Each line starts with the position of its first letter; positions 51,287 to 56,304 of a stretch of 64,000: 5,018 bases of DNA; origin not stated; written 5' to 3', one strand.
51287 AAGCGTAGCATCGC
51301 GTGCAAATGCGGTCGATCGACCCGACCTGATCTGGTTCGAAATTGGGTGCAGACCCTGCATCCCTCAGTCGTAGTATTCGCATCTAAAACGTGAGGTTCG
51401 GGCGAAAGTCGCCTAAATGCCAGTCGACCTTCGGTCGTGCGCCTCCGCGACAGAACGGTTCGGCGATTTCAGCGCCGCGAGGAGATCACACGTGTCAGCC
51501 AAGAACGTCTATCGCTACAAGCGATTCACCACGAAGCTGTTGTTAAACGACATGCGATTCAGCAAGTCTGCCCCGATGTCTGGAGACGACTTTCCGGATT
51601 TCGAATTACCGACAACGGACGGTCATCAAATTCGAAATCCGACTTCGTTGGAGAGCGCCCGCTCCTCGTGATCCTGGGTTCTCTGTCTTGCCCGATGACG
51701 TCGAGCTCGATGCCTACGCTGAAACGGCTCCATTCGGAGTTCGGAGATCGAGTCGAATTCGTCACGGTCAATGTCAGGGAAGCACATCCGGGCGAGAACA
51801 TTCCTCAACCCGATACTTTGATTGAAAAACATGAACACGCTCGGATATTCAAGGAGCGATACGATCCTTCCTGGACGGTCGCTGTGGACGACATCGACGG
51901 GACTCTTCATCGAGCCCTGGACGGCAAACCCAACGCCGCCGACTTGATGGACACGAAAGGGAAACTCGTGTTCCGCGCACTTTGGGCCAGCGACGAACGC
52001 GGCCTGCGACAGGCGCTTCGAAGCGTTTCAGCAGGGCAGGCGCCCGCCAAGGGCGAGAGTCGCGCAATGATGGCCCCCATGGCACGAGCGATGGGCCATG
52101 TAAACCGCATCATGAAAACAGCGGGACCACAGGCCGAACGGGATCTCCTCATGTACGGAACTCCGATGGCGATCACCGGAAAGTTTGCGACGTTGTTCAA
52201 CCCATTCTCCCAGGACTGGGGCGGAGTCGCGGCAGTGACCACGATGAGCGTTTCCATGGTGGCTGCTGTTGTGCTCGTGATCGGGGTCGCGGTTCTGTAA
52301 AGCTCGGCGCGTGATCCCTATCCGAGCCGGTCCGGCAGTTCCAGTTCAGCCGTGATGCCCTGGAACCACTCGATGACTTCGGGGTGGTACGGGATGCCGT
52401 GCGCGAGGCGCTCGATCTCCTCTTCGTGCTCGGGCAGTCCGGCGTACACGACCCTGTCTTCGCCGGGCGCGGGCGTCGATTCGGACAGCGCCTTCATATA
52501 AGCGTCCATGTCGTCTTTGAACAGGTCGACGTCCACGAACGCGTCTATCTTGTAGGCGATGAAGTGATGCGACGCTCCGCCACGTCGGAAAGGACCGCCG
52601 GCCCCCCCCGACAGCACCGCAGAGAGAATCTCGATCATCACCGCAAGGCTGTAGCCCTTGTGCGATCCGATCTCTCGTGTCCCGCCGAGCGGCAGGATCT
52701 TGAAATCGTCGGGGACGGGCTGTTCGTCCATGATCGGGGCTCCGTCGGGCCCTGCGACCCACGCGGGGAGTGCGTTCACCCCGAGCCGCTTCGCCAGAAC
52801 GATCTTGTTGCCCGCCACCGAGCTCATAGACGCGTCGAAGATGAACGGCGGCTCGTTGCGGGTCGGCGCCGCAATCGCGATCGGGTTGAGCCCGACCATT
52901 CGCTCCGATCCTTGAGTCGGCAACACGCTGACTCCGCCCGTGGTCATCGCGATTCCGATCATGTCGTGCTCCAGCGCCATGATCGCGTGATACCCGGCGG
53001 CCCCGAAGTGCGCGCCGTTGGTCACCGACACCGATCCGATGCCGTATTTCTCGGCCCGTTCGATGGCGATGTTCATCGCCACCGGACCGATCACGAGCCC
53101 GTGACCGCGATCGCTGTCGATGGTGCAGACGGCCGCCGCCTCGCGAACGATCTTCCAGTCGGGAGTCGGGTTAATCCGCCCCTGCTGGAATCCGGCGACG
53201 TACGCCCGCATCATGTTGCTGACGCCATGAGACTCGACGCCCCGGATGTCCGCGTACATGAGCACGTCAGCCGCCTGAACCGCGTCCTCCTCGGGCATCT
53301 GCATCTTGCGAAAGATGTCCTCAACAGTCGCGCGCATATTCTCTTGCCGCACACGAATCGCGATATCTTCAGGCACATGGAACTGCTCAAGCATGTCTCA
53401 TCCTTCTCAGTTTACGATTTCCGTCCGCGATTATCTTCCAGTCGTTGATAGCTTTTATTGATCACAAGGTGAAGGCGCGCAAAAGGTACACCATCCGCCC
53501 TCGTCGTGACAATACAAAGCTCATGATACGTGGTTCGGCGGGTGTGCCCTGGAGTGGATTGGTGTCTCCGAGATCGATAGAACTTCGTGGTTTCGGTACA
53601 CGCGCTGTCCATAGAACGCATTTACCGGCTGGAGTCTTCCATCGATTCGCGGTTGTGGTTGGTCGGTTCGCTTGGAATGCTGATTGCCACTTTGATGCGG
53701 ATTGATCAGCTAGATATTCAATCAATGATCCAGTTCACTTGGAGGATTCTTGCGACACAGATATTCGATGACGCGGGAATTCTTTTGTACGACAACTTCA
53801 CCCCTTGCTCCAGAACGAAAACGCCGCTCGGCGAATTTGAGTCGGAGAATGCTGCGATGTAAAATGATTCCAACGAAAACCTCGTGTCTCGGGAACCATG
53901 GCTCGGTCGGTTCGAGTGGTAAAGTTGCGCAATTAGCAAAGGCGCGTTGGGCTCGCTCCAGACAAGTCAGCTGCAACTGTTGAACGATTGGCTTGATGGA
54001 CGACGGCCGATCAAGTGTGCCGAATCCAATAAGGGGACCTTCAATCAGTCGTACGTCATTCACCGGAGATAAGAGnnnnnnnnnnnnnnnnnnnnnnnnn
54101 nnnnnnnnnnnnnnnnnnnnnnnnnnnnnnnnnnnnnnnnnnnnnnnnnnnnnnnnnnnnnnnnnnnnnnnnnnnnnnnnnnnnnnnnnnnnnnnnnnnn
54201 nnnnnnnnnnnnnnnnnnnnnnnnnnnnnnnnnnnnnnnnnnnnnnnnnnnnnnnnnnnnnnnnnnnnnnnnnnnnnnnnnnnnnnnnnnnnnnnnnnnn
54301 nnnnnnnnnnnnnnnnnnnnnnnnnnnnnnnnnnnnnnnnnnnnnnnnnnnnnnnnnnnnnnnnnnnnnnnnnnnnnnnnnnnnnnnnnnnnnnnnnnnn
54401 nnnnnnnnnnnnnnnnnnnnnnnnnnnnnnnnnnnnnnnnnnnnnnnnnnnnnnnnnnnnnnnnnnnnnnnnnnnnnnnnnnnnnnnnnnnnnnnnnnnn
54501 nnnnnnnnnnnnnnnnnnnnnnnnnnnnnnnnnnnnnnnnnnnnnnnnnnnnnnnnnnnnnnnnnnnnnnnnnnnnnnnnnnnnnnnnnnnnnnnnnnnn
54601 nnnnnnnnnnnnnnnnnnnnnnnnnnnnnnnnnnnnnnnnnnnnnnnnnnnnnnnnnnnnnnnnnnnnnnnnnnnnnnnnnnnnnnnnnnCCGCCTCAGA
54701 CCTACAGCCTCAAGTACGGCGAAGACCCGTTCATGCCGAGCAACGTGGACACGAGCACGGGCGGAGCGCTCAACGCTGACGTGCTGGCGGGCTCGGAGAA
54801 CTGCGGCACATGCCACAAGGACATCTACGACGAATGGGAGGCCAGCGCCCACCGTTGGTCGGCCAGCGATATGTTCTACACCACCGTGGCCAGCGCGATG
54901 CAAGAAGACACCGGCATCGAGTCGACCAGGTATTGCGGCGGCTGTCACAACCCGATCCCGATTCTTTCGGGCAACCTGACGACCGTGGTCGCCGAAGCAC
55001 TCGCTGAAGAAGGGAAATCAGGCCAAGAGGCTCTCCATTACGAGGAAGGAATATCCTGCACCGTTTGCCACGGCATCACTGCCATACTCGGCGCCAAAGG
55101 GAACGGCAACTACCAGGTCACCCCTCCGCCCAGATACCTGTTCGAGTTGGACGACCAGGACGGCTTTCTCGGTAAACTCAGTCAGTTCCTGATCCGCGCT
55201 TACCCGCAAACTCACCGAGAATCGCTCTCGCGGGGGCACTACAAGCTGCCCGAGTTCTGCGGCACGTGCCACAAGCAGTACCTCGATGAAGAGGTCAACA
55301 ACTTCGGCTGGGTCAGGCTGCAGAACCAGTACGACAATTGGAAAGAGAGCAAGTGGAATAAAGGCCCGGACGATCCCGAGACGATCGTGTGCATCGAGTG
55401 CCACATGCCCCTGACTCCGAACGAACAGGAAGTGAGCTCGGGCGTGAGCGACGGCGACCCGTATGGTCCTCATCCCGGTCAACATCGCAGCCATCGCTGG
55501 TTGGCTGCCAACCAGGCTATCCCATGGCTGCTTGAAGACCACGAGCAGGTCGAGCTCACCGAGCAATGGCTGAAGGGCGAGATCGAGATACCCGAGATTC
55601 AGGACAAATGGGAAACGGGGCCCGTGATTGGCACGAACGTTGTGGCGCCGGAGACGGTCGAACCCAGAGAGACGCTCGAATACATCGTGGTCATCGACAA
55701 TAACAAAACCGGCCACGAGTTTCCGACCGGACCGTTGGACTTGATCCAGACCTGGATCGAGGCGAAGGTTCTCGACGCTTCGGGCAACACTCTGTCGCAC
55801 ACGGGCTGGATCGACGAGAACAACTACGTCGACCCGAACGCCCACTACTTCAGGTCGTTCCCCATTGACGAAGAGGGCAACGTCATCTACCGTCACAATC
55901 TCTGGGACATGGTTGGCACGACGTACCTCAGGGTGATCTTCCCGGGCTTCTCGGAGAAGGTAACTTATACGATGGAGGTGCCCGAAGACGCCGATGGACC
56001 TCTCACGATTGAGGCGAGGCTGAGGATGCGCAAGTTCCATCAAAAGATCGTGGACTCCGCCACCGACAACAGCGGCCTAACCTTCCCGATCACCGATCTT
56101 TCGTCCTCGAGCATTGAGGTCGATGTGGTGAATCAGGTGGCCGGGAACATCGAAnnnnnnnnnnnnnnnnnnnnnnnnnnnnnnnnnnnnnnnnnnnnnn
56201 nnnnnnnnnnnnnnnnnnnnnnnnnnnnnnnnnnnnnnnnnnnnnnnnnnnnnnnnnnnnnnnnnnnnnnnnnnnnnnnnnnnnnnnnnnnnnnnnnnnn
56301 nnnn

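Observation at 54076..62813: Uncharacterised four-gene exported module: TM-domain/pentaheme cytochrome fusion, beta-propeller lipoprotein and two CRTAC1 (FG-GAP + ASPIC/UnbV) proteins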

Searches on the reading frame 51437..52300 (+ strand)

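Call 11: search_protein_families(library=pfam, proteins=[window:51437-52300:+], max_evalue=0.001)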
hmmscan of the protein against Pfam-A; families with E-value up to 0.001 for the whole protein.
window:51437-52300:+ (287 aa): 2 families
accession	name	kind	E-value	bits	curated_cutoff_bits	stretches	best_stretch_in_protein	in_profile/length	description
PF00837.23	T4_deiodinase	-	3.3e-09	36.8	27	1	67-150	95-187/237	Iodothyronine deiodinase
PF08534.16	Redoxin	-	0.0002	21.6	26.6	1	62-162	18-103/148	Redoxin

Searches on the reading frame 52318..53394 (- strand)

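Call 11: search_protein_families(library=pfam, proteins=[window:52318-53394:-], max_evalue=0.001)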
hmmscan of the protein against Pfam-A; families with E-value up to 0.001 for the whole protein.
window:52318-53394:- (358 aa): 1 family
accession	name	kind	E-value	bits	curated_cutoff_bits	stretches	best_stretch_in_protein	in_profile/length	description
PF02615.19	Ldh_2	-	2.9e-96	322.9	38.8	1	16-342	2-330/333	Malate/L-lactate dehydrogenase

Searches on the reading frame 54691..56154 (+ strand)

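Call 42: search_protein_families(library=pfam, proteins=[window:54691-56154:+], max_evalue=10)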
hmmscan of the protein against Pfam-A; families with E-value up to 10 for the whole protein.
seq(488 aa): 11 families
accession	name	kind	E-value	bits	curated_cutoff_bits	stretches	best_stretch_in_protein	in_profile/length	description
PF22113.1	Mtrc-MtrF_II-IV_dom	-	1.5e-08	34.8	30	2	32-130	78-166/176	Outer membrane cytochrome MtrC/MtrF-like, domains II/IV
PF14522.11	Cytochrome_C7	-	5.2e-08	33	24.8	2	34-87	12-49/67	Cytochrome c7 and related cytochrome c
PF13435.11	Cytochrome_C554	-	5.3e-08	34.1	20.8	2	38-128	2-84/84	Cytochrome c554 and c-prime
PF09699.15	Paired_CXXCH_1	-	0.013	15.6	20.6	0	34-44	28-38/41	Doubled CXXCH motif (Paired_CXXCH_1)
PF14537.11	Cytochrom_c3_2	-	0.019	15.8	25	1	35-87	26-79/79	Cytochrome c3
PF02085.21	Cytochrom_CIII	-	0.08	13.7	22.9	1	189-243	32-87/101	Class III cytochrome C family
PF25095.1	C2H2-zf_KIN17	-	0.14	12.8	27.7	0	189-200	4-15/30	KIN17 C2H2-type zinc finger domain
PF12773.13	DZR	-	0.39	11.3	27.3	0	188-245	13-38/45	Double zinc ribbon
PF13447.11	Multi-haem_cyto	-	1.7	8.2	21.9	0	176-223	104-150/269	Seven times multi-haem cytochrome CxxCH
PF02335.20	Cytochrom_C552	-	6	6.1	24.1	1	222-247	235-260/438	Cytochrome c552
PF11575.13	FhuF_C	-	7.4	7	20.5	0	32-43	10-21/21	FhuF 2Fe-2S C-terminal domain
